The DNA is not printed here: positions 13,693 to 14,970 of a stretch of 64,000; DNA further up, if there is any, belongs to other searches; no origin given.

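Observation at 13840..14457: Archaeal type IV pilin-like module fused in frame behind the membrane anchor of the giant adhesin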

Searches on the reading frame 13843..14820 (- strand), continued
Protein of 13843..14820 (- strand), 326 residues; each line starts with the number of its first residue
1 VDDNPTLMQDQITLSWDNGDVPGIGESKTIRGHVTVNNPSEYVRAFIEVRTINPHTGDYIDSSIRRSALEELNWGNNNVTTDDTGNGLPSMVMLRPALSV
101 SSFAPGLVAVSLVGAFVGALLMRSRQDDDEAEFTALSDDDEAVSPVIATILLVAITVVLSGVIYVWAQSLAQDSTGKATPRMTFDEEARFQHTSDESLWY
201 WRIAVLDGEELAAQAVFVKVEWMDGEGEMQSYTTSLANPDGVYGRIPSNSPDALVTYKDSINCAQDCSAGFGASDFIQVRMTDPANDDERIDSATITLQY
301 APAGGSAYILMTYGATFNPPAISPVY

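Call 39: find_homologous_proteins(query=P0100, max_evalue=1e-10)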
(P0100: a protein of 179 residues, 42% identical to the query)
Query P0100 (179 aa): 526 proteins with E <= 1e-10 among 4507 candidates; the best 120 are listed.
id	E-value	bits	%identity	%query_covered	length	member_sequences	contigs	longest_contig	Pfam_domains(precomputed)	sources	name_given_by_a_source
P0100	7.4e-107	372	100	100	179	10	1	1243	PF07790.17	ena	-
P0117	2.2e-81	289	79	97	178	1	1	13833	PF07790.17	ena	-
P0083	6.6e-78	278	79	97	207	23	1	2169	PF07790.17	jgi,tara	jgi:flagellin-like protein|tara:strand:- start:112 stop:735 length:624 start_codon:yes stop_codon:ye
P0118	1.4e-75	270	75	100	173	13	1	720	PF07790.17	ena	-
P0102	9.2e-75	268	76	96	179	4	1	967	PF07790.17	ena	-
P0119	7.9e-74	265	75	97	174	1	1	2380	PF07790.17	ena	-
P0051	1.3e-73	264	75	97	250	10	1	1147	PF07790.17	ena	-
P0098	4.3e-73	262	74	97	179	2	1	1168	PF07790.17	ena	-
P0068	1.7e-72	260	75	97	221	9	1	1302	PF07790.17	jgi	jgi:flagellin-like protein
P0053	3.1e-72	260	75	97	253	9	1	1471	PF07790.17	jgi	jgi:flagellin-like protein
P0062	3.4e-71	256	73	97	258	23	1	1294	PF07790.17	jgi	jgi:flagellin-like protein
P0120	6.7e-68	245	74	87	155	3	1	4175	-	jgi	jgi:hypothetical protein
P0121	4.6e-64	233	69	98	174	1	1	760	PF07790.17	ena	-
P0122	7.5e-61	223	67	96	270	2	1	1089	PF07790.17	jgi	jgi:flagellin-like protein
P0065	9.9e-58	212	64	97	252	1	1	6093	PF07790.17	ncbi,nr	ncbi:MAG: hypothetical protein CL992_02655 [Euryarchaeota archaeon]|nr:hypothetical protein [Euryarc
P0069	1.9e-54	202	59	97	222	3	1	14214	PF07790.17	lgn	-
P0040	7.2e-54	200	63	97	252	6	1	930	PF07790.17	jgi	-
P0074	3.8e-52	194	61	97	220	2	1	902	PF07790.17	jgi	jgi:flagellin-like protein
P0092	7.8e-51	190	56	100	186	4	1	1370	PF07790.17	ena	-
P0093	4.2e-49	184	58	97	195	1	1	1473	PF07790.17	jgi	jgi:flagellin-like protein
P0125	6.2e-47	177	53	97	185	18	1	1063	PF07790.17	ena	-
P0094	2.2e-46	176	53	97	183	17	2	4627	PF07790.17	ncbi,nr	ncbi:MAG: type IV pilin [Euryarchaeota archaeon]|nr:type IV pilin [Euryarchaeota archaeon] MBT561838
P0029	5.7e-46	174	54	97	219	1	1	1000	PF07790.17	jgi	jgi:flagellin-like protein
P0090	2.8e-45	172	54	97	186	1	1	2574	PF07790.17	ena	-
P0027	2.8e-45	172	52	97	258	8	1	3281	PF07790.17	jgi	jgi:flagellin-like protein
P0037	1.3e-44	170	54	97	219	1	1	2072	PF07790.17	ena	-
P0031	4.2e-44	168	51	97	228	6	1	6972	PF07790.17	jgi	jgi:flagellin-like protein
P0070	7.8e-44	167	54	95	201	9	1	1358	PF07790.17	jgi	jgi:flagellin-like protein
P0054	8.8e-43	164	53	97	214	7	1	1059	PF07790.17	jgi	jgi:flagellin-like protein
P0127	9.9e-43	164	54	97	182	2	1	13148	PF07790.17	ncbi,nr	ncbi:MAG: hypothetical protein CMA30_01480 [Euryarchaeota archaeon]|nr:hypothetical protein [Euryarc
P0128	2.0e-42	163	51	99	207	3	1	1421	PF07790.17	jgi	jgi:flagellin-like protein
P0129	2.7e-42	162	52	97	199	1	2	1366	PF07790.17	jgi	jgi:flagellin-like protein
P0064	4.7e-42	161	51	97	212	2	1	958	PF07790.17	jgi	jgi:flagellin-like protein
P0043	6.3e-42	161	55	95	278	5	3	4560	PF07790.17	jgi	jgi:flagellin-like protein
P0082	8.8e-42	161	52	97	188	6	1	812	PF07790.17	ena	-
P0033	1.1e-41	160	52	97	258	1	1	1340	PF07790.17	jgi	jgi:flagellin-like protein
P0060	1.5e-41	160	53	97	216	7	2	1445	PF07790.17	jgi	jgi:flagellin-like protein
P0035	1.1e-40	157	49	97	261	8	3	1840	PF07790.17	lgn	-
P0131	2.8e-40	156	51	98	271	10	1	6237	PF07790.17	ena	-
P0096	4.9e-40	155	53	95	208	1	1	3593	PF07790.17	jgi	-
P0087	1.7e-39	153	50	97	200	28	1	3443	PF07790.17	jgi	-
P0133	2.1e-39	153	54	97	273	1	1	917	PF07790.17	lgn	-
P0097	3.7e-39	152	52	96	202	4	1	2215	PF07790.17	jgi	jgi:flagellin-like protein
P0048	1.2e-38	150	49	97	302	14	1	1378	PF07790.17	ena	-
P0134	2.6e-38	149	51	97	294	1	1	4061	PF07790.17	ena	-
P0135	7.2e-38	148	51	97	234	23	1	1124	PF07790.17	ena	-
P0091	7.3e-38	148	50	97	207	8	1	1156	PF07790.17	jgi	jgi:flagellin-like protein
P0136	1.4e-37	147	50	95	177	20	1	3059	PF07790.17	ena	-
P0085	1.7e-37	147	48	97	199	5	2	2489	PF07790.17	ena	-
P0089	2.0e-37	146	49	97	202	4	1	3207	PF07790.17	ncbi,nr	ncbi:MAG: archaellin/type IV pilin N-terminal domain-containing protein, partial [Candidatus Thermop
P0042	2.0e-36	143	47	100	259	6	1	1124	PF07790.17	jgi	jgi:flagellin-like protein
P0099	2.8e-36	143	48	96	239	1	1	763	PF07790.17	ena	-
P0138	3.8e-36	142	50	97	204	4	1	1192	PF07790.17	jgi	jgi:flagellin-like protein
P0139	6.4e-36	141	49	95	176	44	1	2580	PF07790.17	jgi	jgi:flagellin-like protein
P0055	6.9e-36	141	49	97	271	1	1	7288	PF07790.17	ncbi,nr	ncbi:MAG: type IV pilin, partial [Candidatus Thermoplasmatota archaeon]|nr:type IV pilin [Candidatus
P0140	9.5e-36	141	49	97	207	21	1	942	PF07790.17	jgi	jgi:flagellin-like protein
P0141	1.2e-34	137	46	98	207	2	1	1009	PF07790.17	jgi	jgi:flagellin-like protein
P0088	8.9e-33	131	63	67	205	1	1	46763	PF07790.17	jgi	jgi:flagellin-like protein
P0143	2.8e-32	130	46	96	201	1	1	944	PF07790.17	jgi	-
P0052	1.6e-31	127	45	96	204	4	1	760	PF07790.17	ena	-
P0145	4.9e-31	126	60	66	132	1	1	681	PF07790.17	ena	-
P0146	2.3e-30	123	45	96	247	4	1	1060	PF07790.17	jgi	jgi:flagellin-like protein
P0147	2.3e-30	123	80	47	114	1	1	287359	PF07790.17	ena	-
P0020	3.5e-30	123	43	96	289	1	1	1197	PF06418.21,PF07790.17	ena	-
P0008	3.7e-30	123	44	96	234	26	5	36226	PF07790.17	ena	-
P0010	1.0e-29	121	43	96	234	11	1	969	PF07790.17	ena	-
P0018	1.1e-29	121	46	96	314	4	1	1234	PF07790.17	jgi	jgi:flagellin-like protein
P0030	1.1e-29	121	49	97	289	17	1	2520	PF07790.17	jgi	jgi:flagellin-like protein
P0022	2.7e-29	120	45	96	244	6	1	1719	PF07790.17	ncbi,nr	ncbi:MAG TPA: type IV pilin, partial [Candidatus Thalassarchaeaceae archaeon]|nr:type IV pilin [Cand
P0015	7.4e-29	119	41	95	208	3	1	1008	PF07790.17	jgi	-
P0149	9.8e-29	118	48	97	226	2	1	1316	PF07790.17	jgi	jgi:flagellin-like protein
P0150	1.4e-28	118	79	46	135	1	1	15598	PF07790.17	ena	-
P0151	2.1e-28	117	57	68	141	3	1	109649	PF07790.17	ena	-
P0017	2.4e-28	117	43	96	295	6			PF07790.17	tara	tara:strand:- start:65 stop:952 length:888 start_codon:yes stop_codon:yes gene_type:complete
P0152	2.7e-28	117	45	97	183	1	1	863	PF07790.17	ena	-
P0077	4.3e-28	116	45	97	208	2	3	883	PF07790.17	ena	-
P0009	5.9e-28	116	42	96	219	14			PF07790.17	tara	tara:strand:- start:688 stop:1347 length:660 start_codon:yes stop_codon:yes gene_type:complete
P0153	1.3e-27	114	47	94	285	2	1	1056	PF07790.17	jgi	-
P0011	2.9e-27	113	43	95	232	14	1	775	PF07790.17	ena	-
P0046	5.5e-27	112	43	97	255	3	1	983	PF07790.17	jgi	jgi:flagellin-like protein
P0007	7.9e-27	112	44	96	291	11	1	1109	PF07790.17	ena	-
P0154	9.5e-27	112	58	59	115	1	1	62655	PF07790.17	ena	-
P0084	2.5e-26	110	42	97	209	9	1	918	PF07790.17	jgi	jgi:flagellin-like protein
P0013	4.6e-26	109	42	96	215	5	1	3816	PF07790.17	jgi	jgi:flagellin-like protein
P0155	1.7e-24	104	53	73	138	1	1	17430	PF07790.17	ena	-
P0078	4.8e-24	103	41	93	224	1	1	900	PF07790.17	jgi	-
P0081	1.7e-22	98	50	68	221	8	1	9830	PF07790.17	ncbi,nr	ncbi:MAG: hypothetical protein CMA27_03610, partial [Euryarchaeota archaeon]|nr:hypothetical protein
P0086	1.7e-20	91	56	52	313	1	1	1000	PF07790.17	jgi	jgi:flagellin-like protein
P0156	6.5e-20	89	53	59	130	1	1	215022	PF07790.17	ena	-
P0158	3.3e-19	87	62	43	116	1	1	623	PF07790.17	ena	-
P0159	1.1e-18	85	82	34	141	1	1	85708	PF07790.17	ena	-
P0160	2.5e-18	84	57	49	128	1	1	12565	PF07790.17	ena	-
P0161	3.4e-18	84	94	28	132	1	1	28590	PF07790.17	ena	-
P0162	9.2e-18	82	65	43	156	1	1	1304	PF07790.17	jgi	-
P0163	1.1e-17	82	53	53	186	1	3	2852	PF07790.17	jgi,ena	-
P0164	1.7e-16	78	64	41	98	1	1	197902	PF07790.17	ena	-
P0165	2.5e-16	78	49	68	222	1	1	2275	PF07790.17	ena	-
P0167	1.3e-15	75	52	53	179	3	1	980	PF07790.17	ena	-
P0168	1.9e-15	75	52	52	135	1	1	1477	PF07790.17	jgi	jgi:hypothetical protein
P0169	2.3e-15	75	55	49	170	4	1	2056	PF07790.17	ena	-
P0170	3.0e-15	74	49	53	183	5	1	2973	PF07790.17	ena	-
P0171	3.6e-15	74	49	53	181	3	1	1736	PF07790.17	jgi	-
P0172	2.0e-14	72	52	48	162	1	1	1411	PF07790.17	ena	-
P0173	2.4e-14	71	42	75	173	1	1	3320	PF07790.17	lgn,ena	-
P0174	2.7e-14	71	52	48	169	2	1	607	PF07790.17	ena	-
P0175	3.1e-14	71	45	54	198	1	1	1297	PF07790.17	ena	-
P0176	3.1e-14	71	58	44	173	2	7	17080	PF07790.17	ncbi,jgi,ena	-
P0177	3.3e-14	71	64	40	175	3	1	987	PF07790.17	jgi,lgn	jgi:flagellin-like protein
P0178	3.6e-14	71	51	50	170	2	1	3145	PF07790.17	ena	-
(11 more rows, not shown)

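Call 41: find_encoding_contigs(protein=P0176, flank=6000, max_places=4)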
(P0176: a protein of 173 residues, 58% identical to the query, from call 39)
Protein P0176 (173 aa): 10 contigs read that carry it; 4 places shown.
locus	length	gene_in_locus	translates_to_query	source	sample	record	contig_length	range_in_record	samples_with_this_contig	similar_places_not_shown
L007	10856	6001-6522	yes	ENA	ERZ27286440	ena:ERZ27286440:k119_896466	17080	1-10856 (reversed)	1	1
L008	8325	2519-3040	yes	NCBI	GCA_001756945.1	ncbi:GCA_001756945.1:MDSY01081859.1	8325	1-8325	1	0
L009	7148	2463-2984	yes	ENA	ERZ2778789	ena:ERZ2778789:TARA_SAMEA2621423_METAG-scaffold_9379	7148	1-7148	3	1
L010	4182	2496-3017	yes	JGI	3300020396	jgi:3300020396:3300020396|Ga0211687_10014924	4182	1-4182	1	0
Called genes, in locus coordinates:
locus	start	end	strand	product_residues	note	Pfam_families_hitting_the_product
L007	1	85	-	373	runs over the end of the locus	-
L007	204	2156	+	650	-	PF21138:SMUBP-2_HCS1_1B (weak), PF13086:AAA_11, PF13245:AAA_19, PF13604:AAA_30 (weak), PF01443:Viral_helicase1 (faint), PF13087:AAA_12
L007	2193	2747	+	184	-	PF06271:RDD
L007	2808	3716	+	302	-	-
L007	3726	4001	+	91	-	-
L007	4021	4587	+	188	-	PF01300:Sua5_yciO_yrdC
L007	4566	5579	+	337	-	PF00557:Peptidase_M24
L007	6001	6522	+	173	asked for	PF07790:Pilin_N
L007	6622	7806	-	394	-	PF00535:Glycos_transf_2, PF13641:Glyco_tranf_2_3 (weak)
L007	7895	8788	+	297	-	PF13439:Glyco_transf_4 (weak), PF13692:Glyco_trans_1_4, PF00534:Glycos_transf_1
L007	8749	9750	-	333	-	PF13439:Glyco_transf_4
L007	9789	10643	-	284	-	PF01073:3Beta_HSD, PF01370:Epimerase, PF04321:RmlD_sub_bind, PF13460:NAD_binding_10 (weak), PF16363:GDP_Man_Dehyd, PF02719:Polysacc_synt_2, PF07993:NAD_binding_4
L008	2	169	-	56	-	?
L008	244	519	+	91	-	-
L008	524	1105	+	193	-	PF01300:Sua5_yciO_yrdC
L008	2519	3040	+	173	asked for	PF07790:Pilin_N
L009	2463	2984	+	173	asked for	PF07790:Pilin_N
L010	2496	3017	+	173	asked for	PF07790:Pilin_N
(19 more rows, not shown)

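Call 42: fold_search(model_id=the predicted structure, library=pdb)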
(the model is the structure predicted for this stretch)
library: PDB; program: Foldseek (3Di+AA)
matches with E <= 10: 1709; with E <= 0.001: 0
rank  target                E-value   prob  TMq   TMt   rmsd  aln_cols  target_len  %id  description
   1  1xq4_A                1.1e-03  0.87  0.15  0.30  12.0       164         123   11  Crystal Structure of the Putative ApaA Protein from Bordetella pertussis, Northeast Structural Genomics Target BeR40 (released 2004-11-09)
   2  1xq4_B                1.1e-03  0.75  0.14  0.28  12.6       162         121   12  Crystal Structure of the Putative ApaA Protein from Bordetella pertussis, Northeast Structural Genomics Target BeR40 (released 2004-11-09)
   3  7u1s_A                1.5e-03  0.82  0.20  0.19  19.3       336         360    9  Cryo-EM structure of the pancreatic ATP-sensitive potassium channel bound to ATP and repaglinide with SUR1-out conform (released 2022-08-31)
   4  9myg                  1.6e-03  0.99  0.21  0.36   8.6       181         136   19  Cryo-EM structure of Natrinema sp. J7-2 Type IV pilus, PilA1 (released 2025-11-26)
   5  9pr5_A                2.0e-03  0.97  0.23  0.25   8.3       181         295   14  Cryo-EM structure of the human inward-rectifier potassium 7.1 channel (Kir7.1) extended state (released 2026-02-25)
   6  2f1e_MODEL_1_A        3.2e-03  0.85  0.16  0.34  11.4       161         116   10  Solution structure of ApaG protein (released 2006-10-24)
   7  1xq4_C                3.5e-03  0.87  0.16  0.34  11.9       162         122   10  Crystal Structure of the Putative ApaA Protein from Bordetella pertussis, Northeast Structural Genomics Target BeR40 (released 2004-11-09)
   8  7tys_A                4.7e-03  0.85  0.24  0.23  19.2       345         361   12  Cryo-EM structure of the pancreatic ATP-sensitive potassium channel bound to ATP and repaglinide with Kir6.2-CTD in th (released 2022-08-31)
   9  7u7m_A                5.5e-03  0.96  0.24  0.24   9.1       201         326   10  Cryo-EM structure of the pancreatic ATP-sensitive potassium channel in the presence of carbamazepine and ATP with Kir6 (released 2022-08-31)
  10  7tyt_A                6.2e-03  0.82  0.24  0.23  19.1       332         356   12  Cryo-EM structure of the pancreatic ATP-sensitive potassium channel bound to ATP and repaglinide with Kir6.2-CTD in th (released 2022-08-31)
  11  1tza_A                6.2e-03  0.80  0.17  0.32   8.4       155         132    9  X-ray structure of Northeast Structural Genomics Consortium target SoR45 (released 2004-07-27)
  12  7ofq_A                6.5e-03  0.98  0.26  0.35   8.3       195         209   12  The archaellum of Methanocaldococcus villosus (released 2022-01-19)
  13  9nmt_A                7.7e-03  0.89  0.22  0.23  11.5       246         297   11  ML418 bound inwardly rectifying potassium channel Kir7.1 R162Q mutant (released 2026-01-28)
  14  9nms_A                8.1e-03  0.96  0.25  0.26  10.7       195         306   12  R162Q mutant of inwardly rectifying potassium channel Kir7.1 (released 2026-01-28)
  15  1jk8_B                9.1e-03  0.94  0.20  0.31  15.8       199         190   12  Crystal structure of a human insulin peptide-HLA-DQ8 complex (released 2001-08-22)
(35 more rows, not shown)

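Call 44: find_encoding_contigs(protein=P0127, flank=10000, max_places=3)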
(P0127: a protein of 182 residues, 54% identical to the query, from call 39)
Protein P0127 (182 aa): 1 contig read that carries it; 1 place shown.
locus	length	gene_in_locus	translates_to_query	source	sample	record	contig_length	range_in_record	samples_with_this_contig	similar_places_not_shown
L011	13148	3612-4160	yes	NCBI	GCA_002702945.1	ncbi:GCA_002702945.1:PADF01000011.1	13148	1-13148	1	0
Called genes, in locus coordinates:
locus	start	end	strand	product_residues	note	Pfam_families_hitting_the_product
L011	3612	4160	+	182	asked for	PF07790:Pilin_N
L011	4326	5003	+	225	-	-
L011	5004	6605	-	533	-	-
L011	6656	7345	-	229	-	PF02464:CinA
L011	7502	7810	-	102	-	-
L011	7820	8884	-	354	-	-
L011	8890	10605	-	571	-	-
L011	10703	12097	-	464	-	PF01145:Band_7, PF15975:Flot (weak)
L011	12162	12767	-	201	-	-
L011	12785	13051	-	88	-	-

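Call 45: find_encoding_contigs(protein=P0117, flank=10000, max_places=3)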
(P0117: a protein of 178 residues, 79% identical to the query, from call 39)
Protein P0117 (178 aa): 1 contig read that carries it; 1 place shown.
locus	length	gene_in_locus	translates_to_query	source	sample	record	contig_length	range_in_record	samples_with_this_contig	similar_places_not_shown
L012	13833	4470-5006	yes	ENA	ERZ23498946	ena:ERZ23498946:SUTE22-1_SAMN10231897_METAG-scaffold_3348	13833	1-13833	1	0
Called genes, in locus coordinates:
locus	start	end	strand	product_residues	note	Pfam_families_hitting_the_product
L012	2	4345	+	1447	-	?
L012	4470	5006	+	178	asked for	PF07790:Pilin_N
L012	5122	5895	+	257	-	PF00702:Hydrolase, PF12710:HAD, PF13419:HAD_2 (faint)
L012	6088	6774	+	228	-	PF02464:CinA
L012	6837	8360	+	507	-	PF00149:Metallophos, PF04042:DNA_pol_E_B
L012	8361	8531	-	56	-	-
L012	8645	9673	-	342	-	PF26356:Pelota_N, PF03465:eRF1_3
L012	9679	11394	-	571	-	PF01268:FTHFS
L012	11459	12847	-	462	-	PF01145:Band_7, PF15975:Flot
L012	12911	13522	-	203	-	-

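Call 46: find_encoding_contigs(protein=P0155, flank=10000, max_places=3)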
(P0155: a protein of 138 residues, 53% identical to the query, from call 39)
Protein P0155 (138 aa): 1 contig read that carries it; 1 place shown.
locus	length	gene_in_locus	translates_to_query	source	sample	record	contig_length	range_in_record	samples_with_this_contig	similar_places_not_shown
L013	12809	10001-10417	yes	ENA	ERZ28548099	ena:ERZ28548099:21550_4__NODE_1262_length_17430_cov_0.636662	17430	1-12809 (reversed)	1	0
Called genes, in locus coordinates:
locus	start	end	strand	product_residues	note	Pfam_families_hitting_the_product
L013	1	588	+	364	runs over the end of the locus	-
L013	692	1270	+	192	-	-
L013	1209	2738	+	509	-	-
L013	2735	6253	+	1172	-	-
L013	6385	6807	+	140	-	-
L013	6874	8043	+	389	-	-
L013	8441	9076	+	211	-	-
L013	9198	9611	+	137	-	-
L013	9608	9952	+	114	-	-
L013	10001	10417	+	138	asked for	PF07790:Pilin_N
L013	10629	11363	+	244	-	PF00702:Hydrolase, PF12710:HAD, PF13419:HAD_2 (faint)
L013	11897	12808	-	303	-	?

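Call 62: search_protein_representatives(alignment_id=A1)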
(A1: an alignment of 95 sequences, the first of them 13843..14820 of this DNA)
Query: 95 sequences, 472 profile positions. Proteins with E-value up to 0.001 (for the whole library): 3485; up to 1e-10: 330; up to 1e-30: 38. The best 150 are listed.
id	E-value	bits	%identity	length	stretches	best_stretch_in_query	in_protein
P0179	6.9e-197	671.5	-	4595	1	3-470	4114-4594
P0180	9.1e-181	618.3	-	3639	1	4-470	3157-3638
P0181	6.9e-178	608.8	-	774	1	4-463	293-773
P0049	1.2e-175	601.5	-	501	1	11-469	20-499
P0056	6.6e-167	572.6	-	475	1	26-463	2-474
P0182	4.2e-160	550.2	-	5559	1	3-470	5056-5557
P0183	5.4e-158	543.2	-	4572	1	4-470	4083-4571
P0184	1.3e-152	525.5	-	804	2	191-469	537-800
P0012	4.0e-149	514.0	-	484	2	192-471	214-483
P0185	2.3e-145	501.6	-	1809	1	3-463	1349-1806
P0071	2.4e-142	491.6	-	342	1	129-464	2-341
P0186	3.9e-138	477.8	-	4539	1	3-465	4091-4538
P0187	6.1e-138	477.1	-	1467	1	4-465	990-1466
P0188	8.0e-138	476.7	-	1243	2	192-471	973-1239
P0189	4.8e-125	434.6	-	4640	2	192-471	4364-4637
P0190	4.6e-100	352.2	-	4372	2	202-464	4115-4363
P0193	2.8e-74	267.2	-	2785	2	194-459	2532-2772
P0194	1.9e-70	254.5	-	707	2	329-464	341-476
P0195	3.9e-52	194.2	-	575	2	331-457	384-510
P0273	2.3e-16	76.2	-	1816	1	248-409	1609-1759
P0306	5.5e-15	71.7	-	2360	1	242-410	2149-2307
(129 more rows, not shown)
